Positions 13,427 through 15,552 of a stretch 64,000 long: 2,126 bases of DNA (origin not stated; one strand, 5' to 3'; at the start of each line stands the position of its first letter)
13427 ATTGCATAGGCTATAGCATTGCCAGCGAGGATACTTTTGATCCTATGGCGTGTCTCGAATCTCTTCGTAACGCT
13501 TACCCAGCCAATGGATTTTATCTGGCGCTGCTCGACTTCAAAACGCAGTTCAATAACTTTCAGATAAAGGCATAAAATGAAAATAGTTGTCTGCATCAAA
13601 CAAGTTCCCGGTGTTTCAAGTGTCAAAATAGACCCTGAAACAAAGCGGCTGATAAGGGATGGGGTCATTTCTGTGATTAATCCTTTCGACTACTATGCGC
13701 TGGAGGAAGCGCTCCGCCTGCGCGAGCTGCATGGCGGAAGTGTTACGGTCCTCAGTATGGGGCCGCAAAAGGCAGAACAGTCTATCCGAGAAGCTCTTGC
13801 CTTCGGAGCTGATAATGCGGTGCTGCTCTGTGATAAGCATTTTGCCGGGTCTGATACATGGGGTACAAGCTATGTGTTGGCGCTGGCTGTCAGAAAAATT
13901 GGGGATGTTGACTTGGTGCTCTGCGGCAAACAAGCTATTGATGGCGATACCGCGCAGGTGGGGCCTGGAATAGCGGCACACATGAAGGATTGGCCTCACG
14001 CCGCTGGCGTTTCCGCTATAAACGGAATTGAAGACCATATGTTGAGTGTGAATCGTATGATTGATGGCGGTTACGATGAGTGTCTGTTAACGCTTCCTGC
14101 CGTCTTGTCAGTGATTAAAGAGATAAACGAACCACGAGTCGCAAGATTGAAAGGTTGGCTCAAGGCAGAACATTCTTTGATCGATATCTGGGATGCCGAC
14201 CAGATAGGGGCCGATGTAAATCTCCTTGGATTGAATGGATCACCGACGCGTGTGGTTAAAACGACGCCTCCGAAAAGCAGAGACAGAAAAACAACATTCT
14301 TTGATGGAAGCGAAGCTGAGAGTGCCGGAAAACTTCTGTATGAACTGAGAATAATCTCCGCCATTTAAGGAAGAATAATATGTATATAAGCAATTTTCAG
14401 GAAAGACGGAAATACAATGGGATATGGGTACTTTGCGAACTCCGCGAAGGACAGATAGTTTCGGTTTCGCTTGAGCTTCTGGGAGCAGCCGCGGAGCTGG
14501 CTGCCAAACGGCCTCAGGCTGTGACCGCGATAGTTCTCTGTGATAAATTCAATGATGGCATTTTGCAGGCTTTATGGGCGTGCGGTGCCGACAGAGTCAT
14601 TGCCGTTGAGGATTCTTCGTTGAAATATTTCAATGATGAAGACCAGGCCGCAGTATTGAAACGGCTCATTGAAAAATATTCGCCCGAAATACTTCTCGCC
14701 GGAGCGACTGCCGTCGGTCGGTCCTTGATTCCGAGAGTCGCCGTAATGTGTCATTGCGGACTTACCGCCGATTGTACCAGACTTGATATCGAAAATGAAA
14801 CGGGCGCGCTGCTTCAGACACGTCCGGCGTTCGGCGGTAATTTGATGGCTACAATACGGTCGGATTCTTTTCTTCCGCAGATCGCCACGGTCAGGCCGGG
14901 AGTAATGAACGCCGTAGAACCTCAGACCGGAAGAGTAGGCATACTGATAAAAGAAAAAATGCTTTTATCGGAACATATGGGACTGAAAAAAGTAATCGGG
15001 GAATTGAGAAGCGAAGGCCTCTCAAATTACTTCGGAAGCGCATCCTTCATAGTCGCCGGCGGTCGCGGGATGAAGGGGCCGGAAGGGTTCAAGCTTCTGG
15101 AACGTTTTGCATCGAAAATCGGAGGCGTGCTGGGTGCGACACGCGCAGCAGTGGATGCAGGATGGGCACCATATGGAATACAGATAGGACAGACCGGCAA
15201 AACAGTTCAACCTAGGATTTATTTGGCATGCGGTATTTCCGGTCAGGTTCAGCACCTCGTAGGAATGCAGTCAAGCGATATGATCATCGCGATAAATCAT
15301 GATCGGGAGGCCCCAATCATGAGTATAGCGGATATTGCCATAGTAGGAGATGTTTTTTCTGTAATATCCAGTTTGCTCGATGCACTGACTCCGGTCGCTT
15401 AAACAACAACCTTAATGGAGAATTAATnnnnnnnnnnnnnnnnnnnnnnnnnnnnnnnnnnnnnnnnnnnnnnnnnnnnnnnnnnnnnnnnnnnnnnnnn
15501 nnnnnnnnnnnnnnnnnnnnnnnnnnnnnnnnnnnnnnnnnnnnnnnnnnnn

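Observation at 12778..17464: MTHFR-fold protein clustered with bifurcating-type EtfBA, a pterin-binding methyltransferase and an amidohydrolase: candidate undescribed Etf-coupled C1/folate module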

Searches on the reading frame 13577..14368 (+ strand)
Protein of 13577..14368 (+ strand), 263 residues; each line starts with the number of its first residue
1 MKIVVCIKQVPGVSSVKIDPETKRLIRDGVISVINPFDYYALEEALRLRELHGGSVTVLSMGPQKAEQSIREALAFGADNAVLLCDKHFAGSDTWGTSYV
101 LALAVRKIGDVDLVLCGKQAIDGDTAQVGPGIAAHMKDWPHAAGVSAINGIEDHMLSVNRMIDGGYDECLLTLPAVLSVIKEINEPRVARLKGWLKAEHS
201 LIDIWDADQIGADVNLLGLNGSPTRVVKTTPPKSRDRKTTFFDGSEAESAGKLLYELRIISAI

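Call 3: search_protein_families(library=pfam, proteins=[window:13577-14368:+])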
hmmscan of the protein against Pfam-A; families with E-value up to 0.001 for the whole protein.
window:13577-14368:+ (263 aa): 1 family
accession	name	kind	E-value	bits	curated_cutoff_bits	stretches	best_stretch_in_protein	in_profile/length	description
PF01012.27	ETF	-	2.5e-37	128.9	26.7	1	25-189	4-163/181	Electron transfer flavoprotein domain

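Call 4: search_protein_families(library=ncbifam, proteins=[window:13577-14368:+])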
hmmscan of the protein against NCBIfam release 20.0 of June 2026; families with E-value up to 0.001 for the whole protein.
window:13577-14368:+ (263 aa): 6 families
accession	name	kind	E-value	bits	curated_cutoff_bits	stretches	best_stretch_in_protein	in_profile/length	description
NF040731.1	flavo_sub_EftB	exception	8.3e-76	254.8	445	1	2-258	1-255/260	electron transfer flavoprotein subunit beta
NF042971.1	AcrlCoAredClosAcrB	equivalog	3.4e-55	186.9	475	1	1-257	1-260/266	acryloyl-CoA reductase electron transfer subunit gamma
NF008998.0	PRK12342.1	equivalog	4.1e-30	105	338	1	1-258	1-250/254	electron transfer flavoprotein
NF002888.0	PRK03359.1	subfamily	3.1e-27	95.6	219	1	1-258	1-253/256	putative electron transfer flavoprotein FixA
TIGR04503.1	mft_etfB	hypoth_equivalog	3.5e-25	89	200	1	3-207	1-215/290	mycofactocin-associated electron transfer flavoprotein beta subunit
NF051844.1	ETFlavBetaProt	equivalog_domain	1.2e-06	28.2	350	1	50-188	33-165/254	electron transfer flavoprotein subunit beta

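Call 35: search_solved_structures(query=window:13577-14368:+, max_evalue=0.001, show_alignments=2)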
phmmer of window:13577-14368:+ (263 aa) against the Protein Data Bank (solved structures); distinct sequences matched with E-value up to 0.001: 10.
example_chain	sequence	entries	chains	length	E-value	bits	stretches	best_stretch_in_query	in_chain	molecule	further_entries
6fah_B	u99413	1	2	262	2.4e-59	204.2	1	1-257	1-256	Caffeyl-CoA reductase-Etf complex subunit CarD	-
5ol2_B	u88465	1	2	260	1.5e-57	198.3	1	1-257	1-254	Electron transfer flavoprotein small subunit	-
7koe_A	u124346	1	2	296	9.9e-57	195.6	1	2-255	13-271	Electron transfer flavoprotein, beta subunit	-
7qh2_B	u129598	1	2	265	3.8e-55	190.4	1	2-245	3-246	Lactate dehydrogenase (NAD(+),ferredoxin) subunit LctB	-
4kpu_B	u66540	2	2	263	1.1e-54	188.9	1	1-254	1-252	Electron transfer flavoprotein alpha/beta-subunit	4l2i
2a1t_S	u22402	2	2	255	1.1e-29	106.9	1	2-215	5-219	Electron transfer flavoprotein beta-subunit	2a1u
1efv_B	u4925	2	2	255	1.6e-29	106.4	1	2-215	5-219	ELECTRON TRANSFER FLAVOPROTEIN | Electron transfer flavoprotein beta-subunit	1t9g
1o94_C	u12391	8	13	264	2e-27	99.6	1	1-255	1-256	ELECTRON TRANSFER FLAVOPROTEIN BETA-SUBUNIT | ELECTRON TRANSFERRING FLAVOPROTEIN BETA-SUBUNIT | Electron transfer flavoprotein subunit beta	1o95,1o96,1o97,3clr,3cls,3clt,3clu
1efp_B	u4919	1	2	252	9e-25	90.8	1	29-215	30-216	PROTEIN (ELECTRON TRANSFER FLAVOPROTEIN)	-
5ow0_B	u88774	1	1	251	6.1e-13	52.1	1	1-198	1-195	Electron transfer flavoprotein, beta subunit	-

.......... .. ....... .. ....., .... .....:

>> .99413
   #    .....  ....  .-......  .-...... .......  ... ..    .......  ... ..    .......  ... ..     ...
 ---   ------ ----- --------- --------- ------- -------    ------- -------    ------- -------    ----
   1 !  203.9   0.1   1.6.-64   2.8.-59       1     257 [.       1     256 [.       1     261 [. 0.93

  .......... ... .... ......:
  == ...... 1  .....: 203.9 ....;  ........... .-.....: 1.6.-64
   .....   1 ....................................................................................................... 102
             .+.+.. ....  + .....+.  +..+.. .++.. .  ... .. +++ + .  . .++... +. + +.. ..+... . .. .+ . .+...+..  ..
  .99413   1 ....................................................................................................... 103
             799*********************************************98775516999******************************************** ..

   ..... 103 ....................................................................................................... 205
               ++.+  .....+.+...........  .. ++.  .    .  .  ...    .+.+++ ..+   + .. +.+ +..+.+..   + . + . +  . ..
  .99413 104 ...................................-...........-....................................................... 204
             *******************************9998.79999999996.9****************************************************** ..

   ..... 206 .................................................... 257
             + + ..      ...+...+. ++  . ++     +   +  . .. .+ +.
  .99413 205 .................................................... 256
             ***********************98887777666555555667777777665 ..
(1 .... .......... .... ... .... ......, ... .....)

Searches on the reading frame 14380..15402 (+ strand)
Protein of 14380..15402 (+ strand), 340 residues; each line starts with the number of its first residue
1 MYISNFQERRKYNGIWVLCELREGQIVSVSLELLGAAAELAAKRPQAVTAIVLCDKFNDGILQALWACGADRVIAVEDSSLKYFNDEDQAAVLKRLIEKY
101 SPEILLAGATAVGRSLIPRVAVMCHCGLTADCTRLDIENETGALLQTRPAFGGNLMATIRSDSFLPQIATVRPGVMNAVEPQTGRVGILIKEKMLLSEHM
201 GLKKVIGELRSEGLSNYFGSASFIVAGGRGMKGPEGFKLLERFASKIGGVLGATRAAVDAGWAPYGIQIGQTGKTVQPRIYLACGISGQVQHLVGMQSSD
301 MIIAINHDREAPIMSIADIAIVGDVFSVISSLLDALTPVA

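Call 3: search_protein_families(library=pfam, proteins=[window:14380-15402:+])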
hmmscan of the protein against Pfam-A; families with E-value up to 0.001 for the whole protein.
window:14380-15402:+ (340 aa): 2 families
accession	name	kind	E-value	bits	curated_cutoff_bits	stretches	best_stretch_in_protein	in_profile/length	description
PF01012.27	ETF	-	1e-40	139.9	26.7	1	15-185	1-169/181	Electron transfer flavoprotein domain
PF00766.25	ETF_alpha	-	1.1e-32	112.3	27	1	220-297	4-81/81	Electron transfer flavoprotein FAD-binding domain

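Call 4: search_protein_families(library=ncbifam, proteins=[window:14380-15402:+])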
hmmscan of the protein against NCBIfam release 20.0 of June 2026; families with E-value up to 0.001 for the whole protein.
window:14380-15402:+ (340 aa): 5 families
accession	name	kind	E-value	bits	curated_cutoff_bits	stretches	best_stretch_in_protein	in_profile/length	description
NF042970.1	AcrlCoAredClosAcrA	equivalog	7.8e-84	281.8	600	2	144-336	160-357/360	acryloyl-CoA reductase electron transfer subunit beta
NF038209.1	mft_etfA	equivalog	1.7e-37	129.3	240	1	87-335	58-301/303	mycofactocin-associated electron transfer flavoprotein alpha subunit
NF051845.1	EtFlavAlphaProt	equivalog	1.1e-34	120.1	600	1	15-335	93-398/406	electron transfer flavoprotein subunit alpha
NF008884.0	PRK11916.1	equivalog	3.8e-30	105.3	528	1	43-337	26-311/312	electron transfer flavoprotein subunit alpha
NF002889.0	PRK03363.1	equivalog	1.4e-24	87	549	1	48-336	31-311/313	electron transfer flavoprotein subunit alpha/FixB family protein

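Call 86: search_solved_structures(query=window:14380-15402:+, max_evalue=0.001, show_alignments=0)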
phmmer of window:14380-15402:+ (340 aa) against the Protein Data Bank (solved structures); distinct sequences matched with E-value up to 0.001: 15.
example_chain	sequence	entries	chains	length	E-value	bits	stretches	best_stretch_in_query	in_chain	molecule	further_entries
6fah_A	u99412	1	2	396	3.9e-84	286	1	10-337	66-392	Caffeyl-CoA reductase-Etf complex subunit CarE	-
5ol2_A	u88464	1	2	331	1.3e-78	267.8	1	15-337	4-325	Electron transfer flavoprotein large subunit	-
7koe_B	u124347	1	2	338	2.1e-74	254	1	15-334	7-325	Electron transfer flavoprotein, alpha subunit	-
4kpu_A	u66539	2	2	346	1.1e-69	238.5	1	14-332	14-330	Electron transfer flavoprotein alpha subunit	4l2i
7qh2_A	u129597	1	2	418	2.1e-64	221.2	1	9-335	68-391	Lactate dehydrogenase (NAD(+),ferredoxin) subunit LctC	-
1t9g_R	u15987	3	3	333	1.3e-41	146.2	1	13-335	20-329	Electron transfer flavoprotein alpha-subunit, mitochondrial | Electron transfer flavoprotein alpha-subunit, mitochondrial precursor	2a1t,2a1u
1efp_A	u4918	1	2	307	2.2e-41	145.6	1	47-333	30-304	PROTEIN (ELECTRON TRANSFER FLAVOPROTEIN)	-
1efv_A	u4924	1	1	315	2.5e-41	145.4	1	17-335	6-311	ELECTRON TRANSFER FLAVOPROTEIN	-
5ow0_A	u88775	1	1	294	8.6e-30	107.4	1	93-336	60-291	Electron transfer flavoprotein, alpha subunit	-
1o94_D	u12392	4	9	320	1e-28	103.9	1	15-332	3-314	ELECTRON TRANSFER FLAVOPROTEIN ALPHA-SUBUNIT | ELECTRON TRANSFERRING FLAVOPROTEIN ALPHA-SUBUNIT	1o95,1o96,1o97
3clu_D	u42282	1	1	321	2.3e-28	102.7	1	15-332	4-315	Electron transfer flavoprotein subunit alpha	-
3clt_D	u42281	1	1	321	4.5e-28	101.8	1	15-332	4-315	Electron transfer flavoprotein subunit alpha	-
3clr_D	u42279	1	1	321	6.6e-28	101.3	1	15-332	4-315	Electron transfer flavoprotein subunit alpha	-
3cls_D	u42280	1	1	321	1.2e-27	100.4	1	15-332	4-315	Electron transfer flavoprotein subunit alpha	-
3ih5_A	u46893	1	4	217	1.8e-24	90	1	13-178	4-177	Electron transfer flavoprotein alpha-subunit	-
